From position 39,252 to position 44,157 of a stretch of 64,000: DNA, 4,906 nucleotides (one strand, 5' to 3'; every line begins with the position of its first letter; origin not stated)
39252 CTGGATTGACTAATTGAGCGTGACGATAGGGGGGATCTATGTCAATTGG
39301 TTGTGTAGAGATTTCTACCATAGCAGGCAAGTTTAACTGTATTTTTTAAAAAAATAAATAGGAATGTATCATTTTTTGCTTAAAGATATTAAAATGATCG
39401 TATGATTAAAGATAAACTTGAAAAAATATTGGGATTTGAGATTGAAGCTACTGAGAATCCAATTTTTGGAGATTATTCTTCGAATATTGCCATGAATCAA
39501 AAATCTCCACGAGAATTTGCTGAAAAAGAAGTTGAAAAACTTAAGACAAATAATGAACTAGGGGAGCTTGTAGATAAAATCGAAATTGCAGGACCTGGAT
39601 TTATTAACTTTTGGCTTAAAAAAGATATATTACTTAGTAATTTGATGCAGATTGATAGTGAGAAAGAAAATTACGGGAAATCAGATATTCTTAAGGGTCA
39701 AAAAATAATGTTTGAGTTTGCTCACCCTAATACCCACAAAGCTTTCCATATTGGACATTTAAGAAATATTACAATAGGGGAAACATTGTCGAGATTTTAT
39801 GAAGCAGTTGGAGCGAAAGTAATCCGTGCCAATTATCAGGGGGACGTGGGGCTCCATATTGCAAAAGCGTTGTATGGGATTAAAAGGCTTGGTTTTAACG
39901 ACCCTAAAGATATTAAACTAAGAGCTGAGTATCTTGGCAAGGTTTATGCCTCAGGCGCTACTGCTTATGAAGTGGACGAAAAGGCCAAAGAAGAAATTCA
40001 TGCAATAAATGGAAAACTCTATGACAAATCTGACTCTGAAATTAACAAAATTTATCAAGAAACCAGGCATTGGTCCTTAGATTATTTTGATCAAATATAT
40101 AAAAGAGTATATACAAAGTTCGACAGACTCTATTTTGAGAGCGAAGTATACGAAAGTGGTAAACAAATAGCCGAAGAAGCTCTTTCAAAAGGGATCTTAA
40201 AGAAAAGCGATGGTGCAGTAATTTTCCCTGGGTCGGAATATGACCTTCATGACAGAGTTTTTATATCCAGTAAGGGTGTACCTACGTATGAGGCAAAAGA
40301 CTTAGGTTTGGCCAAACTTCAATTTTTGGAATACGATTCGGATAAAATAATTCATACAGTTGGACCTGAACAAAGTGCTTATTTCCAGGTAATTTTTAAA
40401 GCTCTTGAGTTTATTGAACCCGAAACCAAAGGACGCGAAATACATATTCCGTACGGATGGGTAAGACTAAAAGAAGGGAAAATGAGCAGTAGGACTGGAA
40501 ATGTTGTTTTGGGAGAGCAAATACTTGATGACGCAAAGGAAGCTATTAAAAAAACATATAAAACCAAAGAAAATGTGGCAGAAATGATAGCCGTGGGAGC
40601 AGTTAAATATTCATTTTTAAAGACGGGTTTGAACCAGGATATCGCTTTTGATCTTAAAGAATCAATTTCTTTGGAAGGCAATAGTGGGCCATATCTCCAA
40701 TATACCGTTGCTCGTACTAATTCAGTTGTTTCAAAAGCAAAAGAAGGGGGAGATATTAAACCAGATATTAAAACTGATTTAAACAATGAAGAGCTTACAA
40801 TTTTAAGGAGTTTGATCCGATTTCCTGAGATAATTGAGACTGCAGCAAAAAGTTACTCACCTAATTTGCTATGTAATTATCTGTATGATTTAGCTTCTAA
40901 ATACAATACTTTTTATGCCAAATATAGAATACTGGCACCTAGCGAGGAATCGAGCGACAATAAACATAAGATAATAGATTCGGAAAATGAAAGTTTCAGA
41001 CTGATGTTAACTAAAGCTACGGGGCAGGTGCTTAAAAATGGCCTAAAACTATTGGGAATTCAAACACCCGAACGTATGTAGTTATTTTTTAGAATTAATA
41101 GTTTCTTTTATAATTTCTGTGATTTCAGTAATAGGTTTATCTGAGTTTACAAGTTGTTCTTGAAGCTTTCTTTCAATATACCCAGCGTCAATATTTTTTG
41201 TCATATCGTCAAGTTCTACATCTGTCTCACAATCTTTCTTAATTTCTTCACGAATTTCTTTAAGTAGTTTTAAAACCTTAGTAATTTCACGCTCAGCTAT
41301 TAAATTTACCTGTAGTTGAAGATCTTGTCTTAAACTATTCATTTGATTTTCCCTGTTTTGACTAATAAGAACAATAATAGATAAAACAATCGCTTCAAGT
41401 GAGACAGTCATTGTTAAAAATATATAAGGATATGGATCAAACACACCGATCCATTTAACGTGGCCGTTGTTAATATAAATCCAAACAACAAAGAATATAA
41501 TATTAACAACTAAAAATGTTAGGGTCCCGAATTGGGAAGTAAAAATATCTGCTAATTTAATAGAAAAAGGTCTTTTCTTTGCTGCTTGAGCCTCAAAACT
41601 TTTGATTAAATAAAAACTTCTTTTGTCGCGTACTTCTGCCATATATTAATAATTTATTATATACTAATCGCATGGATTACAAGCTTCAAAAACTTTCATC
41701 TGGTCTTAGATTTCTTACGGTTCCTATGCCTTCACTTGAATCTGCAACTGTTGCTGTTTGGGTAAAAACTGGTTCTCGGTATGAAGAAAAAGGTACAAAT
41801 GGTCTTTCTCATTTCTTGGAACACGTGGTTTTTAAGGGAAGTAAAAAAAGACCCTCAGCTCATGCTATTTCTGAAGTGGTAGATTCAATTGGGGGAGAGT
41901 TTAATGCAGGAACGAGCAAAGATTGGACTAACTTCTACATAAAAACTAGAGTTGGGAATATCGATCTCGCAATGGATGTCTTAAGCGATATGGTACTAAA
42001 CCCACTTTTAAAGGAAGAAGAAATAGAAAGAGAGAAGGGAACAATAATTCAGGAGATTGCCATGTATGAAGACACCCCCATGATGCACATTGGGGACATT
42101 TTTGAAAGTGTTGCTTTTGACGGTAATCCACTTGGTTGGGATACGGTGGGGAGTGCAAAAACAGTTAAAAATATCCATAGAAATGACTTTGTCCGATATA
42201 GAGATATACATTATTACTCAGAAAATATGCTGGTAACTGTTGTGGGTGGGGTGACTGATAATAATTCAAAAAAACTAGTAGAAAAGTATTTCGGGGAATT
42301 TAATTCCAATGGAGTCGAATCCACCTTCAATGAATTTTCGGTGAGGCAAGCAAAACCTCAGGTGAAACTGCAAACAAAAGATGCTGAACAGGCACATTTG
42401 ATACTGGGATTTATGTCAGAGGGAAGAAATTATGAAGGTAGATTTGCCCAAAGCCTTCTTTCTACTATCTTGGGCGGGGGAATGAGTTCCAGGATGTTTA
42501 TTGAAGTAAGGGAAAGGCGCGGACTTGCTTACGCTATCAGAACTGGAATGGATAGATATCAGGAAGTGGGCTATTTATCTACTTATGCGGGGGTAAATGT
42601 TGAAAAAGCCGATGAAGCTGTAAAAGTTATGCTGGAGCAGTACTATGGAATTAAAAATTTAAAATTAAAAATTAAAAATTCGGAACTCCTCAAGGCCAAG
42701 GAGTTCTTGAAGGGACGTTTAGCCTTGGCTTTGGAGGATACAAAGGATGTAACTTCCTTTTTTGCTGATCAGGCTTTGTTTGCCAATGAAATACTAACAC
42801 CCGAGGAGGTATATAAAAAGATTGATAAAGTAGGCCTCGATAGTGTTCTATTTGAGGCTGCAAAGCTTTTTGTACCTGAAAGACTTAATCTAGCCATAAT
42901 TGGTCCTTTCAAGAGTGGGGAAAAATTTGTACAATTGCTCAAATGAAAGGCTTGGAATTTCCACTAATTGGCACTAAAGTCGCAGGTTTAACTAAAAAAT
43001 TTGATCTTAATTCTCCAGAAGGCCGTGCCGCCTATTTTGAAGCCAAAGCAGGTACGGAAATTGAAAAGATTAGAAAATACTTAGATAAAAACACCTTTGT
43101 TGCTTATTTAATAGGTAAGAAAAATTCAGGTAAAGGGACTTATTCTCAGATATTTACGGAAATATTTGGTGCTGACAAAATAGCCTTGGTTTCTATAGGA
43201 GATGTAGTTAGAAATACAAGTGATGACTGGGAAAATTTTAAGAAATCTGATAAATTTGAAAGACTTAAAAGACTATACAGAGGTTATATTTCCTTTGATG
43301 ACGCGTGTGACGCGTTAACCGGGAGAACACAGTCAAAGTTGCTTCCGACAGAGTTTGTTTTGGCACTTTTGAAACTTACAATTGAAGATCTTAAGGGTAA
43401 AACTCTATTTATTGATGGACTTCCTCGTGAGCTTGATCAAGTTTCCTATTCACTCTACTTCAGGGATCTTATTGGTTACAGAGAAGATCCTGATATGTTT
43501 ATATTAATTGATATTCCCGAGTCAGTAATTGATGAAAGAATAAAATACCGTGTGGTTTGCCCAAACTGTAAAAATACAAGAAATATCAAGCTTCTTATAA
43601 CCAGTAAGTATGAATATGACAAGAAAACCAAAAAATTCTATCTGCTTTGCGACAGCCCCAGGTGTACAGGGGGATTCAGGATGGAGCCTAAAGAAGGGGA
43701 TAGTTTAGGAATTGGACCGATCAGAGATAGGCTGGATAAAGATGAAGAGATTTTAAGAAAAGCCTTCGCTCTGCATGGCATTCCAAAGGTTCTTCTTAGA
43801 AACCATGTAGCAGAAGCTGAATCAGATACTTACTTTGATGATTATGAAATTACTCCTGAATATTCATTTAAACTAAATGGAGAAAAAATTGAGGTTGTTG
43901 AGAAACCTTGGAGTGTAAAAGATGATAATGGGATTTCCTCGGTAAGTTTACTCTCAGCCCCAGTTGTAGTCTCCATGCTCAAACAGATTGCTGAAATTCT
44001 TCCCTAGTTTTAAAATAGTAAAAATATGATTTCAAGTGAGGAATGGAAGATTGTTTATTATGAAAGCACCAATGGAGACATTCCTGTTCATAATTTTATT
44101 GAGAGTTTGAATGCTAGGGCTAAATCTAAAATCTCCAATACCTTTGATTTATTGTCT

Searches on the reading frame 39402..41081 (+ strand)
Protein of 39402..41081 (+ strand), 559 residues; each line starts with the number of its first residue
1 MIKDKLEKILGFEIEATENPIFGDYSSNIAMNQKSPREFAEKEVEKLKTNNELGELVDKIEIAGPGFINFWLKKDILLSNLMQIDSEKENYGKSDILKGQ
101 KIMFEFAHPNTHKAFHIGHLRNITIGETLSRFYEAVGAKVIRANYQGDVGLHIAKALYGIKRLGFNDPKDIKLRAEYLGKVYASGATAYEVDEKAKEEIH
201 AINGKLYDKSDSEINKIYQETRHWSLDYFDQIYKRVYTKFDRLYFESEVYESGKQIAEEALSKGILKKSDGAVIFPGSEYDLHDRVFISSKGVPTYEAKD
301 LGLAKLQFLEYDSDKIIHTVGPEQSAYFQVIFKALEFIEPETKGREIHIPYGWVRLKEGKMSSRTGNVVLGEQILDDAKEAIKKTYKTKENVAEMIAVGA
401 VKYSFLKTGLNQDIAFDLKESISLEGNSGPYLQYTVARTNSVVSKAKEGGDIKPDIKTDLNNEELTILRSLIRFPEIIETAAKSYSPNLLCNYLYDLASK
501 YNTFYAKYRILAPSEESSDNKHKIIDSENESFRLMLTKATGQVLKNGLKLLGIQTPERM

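Call 80: search_protein_families(library=pfam, proteins=[window:39402-41081:+], max_evalue=0.0001)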
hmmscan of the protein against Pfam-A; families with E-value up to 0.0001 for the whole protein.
window:39402-41081:+ (559 aa): 3 families
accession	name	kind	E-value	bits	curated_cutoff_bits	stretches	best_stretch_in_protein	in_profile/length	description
PF00750.26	tRNA-synt_1d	-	3.1e-38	132.1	23.3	1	86-417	7-348/349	tRNA synthetases class I (R), catalytic domain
PF05746.21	DALR_1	-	6.9e-32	110.4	22.3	1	432-559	1-117/117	DALR anticodon binding domain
PF03485.21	Arg_tRNA_synt_N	-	1.8e-12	48.1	21.5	1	6-71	11-84/85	Arginyl tRNA synthetase N terminal domain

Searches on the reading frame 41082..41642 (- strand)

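Call 80: search_protein_families(library=pfam, proteins=[window:41082-41642:-], max_evalue=0.0001)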
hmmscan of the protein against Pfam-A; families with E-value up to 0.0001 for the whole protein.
window:41082-41642:- (186 aa): 1 family
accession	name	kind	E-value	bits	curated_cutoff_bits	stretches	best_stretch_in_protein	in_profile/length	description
PF06210.16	DUF1003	-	2.4e-28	98.8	27.4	1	38-137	1-99/103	Protein of unknown function (DUF1003)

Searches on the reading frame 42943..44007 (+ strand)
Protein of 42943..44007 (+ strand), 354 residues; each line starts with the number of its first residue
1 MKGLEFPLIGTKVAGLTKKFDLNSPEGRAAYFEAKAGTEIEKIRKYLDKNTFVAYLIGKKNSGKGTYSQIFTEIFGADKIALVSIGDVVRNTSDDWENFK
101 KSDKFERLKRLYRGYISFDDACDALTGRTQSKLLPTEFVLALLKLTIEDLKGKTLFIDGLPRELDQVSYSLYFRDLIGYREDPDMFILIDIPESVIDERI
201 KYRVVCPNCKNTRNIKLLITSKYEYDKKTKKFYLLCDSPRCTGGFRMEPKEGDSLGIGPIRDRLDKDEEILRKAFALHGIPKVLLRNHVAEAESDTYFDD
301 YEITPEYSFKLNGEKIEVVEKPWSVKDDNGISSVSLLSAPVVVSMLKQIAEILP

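Call 80: search_protein_families(library=pfam, proteins=[window:42943-44007:+], max_evalue=0.0001)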
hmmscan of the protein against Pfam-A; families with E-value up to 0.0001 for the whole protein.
window:42943-44007:+ (354 aa): 1 family
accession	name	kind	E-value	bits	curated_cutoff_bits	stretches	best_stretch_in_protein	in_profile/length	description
PF00406.28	ADK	-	7e-09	36.4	26.8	1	130-226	51-123/151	Adenylate kinase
